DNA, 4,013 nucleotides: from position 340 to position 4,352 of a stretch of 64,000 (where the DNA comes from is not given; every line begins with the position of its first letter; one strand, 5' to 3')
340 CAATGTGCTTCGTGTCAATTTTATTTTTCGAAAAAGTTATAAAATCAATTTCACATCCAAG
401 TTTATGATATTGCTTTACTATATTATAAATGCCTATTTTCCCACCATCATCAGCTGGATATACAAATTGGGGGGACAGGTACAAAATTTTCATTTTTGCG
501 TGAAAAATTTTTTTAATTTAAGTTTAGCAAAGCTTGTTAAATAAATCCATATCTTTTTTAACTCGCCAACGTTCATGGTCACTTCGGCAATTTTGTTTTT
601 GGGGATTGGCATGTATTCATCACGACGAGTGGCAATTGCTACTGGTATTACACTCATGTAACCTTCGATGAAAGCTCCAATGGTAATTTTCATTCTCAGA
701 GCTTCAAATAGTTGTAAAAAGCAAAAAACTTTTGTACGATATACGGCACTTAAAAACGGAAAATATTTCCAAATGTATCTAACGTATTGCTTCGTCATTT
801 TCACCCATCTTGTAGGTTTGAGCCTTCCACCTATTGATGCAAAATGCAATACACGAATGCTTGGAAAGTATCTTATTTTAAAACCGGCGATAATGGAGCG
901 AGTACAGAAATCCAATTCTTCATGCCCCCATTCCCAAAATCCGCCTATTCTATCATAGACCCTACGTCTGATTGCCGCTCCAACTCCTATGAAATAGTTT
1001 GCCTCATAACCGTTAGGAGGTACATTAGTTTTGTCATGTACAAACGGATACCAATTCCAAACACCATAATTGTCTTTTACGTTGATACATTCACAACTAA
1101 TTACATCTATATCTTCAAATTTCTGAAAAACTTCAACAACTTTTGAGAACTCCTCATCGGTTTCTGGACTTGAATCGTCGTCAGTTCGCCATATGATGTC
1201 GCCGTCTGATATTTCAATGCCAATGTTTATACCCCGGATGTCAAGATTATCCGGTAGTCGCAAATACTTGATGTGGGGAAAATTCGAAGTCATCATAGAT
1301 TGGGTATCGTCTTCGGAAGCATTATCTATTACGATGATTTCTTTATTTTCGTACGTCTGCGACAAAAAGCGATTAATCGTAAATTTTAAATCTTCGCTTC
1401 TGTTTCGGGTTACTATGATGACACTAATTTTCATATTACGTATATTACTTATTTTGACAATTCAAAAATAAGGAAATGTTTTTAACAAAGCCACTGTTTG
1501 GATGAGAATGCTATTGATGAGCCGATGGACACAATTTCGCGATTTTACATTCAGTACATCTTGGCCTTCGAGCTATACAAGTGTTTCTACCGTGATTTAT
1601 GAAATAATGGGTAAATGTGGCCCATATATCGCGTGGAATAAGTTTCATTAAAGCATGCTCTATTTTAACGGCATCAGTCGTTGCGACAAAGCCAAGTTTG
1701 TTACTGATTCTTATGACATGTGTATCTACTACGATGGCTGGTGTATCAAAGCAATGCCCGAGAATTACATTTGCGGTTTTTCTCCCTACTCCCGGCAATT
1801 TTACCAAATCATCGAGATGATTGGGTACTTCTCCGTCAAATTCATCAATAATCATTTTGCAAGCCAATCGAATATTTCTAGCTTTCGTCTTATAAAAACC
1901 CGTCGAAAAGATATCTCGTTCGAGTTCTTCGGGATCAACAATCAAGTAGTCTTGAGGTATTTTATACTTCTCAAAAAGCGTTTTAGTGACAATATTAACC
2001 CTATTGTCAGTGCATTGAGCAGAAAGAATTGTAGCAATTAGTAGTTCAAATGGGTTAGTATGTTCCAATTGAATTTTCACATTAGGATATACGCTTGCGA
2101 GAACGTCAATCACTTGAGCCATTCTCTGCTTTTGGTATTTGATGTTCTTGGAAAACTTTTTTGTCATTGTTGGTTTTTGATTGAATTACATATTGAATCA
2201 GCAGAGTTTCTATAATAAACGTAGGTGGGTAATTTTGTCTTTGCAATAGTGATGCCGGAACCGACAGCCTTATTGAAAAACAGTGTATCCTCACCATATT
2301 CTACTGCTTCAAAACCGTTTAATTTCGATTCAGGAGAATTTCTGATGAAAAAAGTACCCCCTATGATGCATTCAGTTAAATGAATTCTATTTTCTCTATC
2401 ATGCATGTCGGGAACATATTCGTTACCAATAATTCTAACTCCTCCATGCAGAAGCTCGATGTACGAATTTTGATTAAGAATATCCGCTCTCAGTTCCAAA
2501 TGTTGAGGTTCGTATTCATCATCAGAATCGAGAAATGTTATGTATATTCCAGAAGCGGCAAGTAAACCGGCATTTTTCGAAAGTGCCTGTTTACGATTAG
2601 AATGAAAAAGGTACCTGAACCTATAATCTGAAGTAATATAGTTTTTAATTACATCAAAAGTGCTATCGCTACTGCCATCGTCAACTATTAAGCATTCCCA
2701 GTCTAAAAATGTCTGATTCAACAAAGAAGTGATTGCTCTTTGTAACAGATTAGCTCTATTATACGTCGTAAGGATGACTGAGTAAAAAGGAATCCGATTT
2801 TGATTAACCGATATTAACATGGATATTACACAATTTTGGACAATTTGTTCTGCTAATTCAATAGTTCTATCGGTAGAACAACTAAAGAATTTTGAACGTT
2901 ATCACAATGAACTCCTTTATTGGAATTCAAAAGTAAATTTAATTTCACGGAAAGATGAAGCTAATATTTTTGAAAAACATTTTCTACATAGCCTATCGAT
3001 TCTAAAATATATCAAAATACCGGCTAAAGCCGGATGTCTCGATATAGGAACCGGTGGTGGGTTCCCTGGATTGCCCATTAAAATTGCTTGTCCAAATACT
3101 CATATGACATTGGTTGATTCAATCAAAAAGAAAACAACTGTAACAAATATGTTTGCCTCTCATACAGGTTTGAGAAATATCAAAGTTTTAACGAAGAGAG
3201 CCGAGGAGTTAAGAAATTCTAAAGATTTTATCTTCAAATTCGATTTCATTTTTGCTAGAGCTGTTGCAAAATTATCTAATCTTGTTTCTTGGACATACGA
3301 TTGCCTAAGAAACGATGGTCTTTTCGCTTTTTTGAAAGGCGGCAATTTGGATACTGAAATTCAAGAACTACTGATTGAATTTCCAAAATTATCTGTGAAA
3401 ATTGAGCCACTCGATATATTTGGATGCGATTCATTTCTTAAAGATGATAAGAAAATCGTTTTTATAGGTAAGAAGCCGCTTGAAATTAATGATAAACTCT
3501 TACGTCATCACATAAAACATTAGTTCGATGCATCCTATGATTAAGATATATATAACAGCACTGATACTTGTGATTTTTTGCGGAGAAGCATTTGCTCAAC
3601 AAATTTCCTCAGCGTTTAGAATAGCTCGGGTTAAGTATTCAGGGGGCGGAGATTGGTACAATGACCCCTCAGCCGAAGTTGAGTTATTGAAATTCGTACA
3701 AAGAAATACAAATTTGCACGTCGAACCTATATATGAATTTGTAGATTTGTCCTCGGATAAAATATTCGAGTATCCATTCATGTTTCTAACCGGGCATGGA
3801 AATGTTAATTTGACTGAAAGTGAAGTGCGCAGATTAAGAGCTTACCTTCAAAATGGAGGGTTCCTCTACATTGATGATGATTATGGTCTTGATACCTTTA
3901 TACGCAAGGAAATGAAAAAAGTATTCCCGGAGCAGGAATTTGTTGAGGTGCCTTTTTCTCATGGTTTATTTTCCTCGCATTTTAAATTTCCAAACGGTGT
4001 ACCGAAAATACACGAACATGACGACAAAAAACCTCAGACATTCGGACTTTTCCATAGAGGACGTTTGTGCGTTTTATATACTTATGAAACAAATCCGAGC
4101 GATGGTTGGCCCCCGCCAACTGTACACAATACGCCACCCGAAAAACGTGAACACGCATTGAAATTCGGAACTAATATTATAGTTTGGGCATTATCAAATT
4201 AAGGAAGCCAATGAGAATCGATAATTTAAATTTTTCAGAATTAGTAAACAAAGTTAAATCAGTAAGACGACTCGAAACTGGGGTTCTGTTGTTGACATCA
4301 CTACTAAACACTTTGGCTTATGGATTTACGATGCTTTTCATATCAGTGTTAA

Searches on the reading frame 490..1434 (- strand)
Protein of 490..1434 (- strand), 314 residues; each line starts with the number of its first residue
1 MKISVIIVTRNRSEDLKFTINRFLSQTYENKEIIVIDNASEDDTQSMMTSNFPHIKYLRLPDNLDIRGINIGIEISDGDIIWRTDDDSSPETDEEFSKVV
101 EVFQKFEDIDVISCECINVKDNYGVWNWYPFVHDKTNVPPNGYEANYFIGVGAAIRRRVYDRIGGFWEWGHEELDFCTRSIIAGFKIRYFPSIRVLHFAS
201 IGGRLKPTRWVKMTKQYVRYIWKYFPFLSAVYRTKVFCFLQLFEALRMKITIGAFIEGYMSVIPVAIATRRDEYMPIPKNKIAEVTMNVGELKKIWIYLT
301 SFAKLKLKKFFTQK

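Call 23: search_protein_families(library=pfam, proteins=[window:490-1434:-], max_evalue=0.00001)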
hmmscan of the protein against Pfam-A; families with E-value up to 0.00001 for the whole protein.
window:490-1434:- (314 aa): 2 families
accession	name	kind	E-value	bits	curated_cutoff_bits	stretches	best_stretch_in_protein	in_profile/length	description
PF00535.33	Glycos_transf_2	-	2.4e-25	89.8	23.3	1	4-163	1-167/168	Glycosyl transferase family 2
PF13641.12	Glyco_tranf_2_3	-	4.8e-12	46.8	27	1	3-219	3-226/230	Glycosyltransferase like family 2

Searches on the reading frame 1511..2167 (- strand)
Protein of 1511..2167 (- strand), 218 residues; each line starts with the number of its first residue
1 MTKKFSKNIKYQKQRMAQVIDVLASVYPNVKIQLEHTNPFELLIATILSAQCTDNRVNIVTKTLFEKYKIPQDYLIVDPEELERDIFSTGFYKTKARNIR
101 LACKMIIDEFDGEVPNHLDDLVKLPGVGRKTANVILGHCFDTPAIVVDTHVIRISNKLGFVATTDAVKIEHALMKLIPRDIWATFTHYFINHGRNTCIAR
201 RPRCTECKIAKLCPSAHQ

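Call 23: search_protein_families(library=pfam, proteins=[window:1511-2167:-], max_evalue=0.00001)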
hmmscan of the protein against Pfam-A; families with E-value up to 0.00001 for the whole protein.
window:1511-2167:- (218 aa): 2 families
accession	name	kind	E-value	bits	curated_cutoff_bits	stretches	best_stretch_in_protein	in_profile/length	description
PF00730.31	HhH-GPD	-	8.3e-24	84.5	26.2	1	44-178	1-107/108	HhH-GPD superfamily base excision DNA repair protein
PF00633.29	HHH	-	9.4e-09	35.1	24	1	110-137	2-29/30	Helix-hairpin-helix motif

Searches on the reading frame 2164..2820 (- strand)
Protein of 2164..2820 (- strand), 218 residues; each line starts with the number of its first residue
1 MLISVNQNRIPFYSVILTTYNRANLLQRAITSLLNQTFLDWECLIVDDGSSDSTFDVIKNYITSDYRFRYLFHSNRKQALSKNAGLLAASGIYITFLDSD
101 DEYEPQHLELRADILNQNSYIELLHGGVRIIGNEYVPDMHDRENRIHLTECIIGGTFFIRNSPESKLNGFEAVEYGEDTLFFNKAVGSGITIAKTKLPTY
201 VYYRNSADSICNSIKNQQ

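Call 23: search_protein_families(library=pfam, proteins=[window:2164-2820:-], max_evalue=0.00001)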
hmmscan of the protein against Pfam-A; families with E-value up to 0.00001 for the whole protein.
window:2164-2820:- (218 aa): 2 families
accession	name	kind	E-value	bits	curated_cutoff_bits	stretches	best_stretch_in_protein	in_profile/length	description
PF00535.33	Glycos_transf_2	-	1e-30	107.3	23.3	1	14-121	1-109/168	Glycosyl transferase family 2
PF10111.15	Glyco_tranf_2_2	-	3.7e-08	33.6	27.3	1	33-115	19-106/276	Glycosyltransferase like family 2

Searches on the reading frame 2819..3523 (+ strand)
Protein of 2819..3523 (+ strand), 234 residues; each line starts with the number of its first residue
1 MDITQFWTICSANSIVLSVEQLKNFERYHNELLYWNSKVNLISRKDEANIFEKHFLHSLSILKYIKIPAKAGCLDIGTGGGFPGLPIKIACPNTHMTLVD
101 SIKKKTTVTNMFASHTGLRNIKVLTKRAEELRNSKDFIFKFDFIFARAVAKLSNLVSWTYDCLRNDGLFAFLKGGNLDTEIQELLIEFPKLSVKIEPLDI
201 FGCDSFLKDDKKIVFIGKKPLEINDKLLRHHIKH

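Call 23: search_protein_families(library=pfam, proteins=[window:2819-3523:+], max_evalue=0.00001)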
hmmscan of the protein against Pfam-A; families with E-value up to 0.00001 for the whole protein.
window:2819-3523:+ (234 aa): 1 family
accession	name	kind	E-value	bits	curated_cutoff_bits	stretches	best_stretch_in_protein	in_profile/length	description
PF02527.21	GidB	-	2.3e-42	144.9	27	1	21-190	1-165/184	rRNA small subunit methyltransferase G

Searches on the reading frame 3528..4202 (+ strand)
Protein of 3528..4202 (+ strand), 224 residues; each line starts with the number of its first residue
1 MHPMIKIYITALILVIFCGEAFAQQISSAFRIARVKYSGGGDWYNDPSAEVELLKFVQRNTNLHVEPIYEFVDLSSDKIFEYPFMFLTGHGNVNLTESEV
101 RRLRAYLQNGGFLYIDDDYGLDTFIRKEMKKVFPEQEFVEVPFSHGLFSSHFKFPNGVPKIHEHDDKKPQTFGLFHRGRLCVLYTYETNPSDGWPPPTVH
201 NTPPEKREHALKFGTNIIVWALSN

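Call 23: search_protein_families(library=pfam, proteins=[window:3528-4202:+], max_evalue=0.00001)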
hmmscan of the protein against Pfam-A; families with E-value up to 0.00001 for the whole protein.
window:3528-4202:+ (224 aa): 1 family
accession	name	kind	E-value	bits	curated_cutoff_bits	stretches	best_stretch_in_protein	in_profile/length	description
PF13709.12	DUF4159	-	7.4e-65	218.7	25.9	1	31-222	1-202/202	Domain of unknown function (DUF4159)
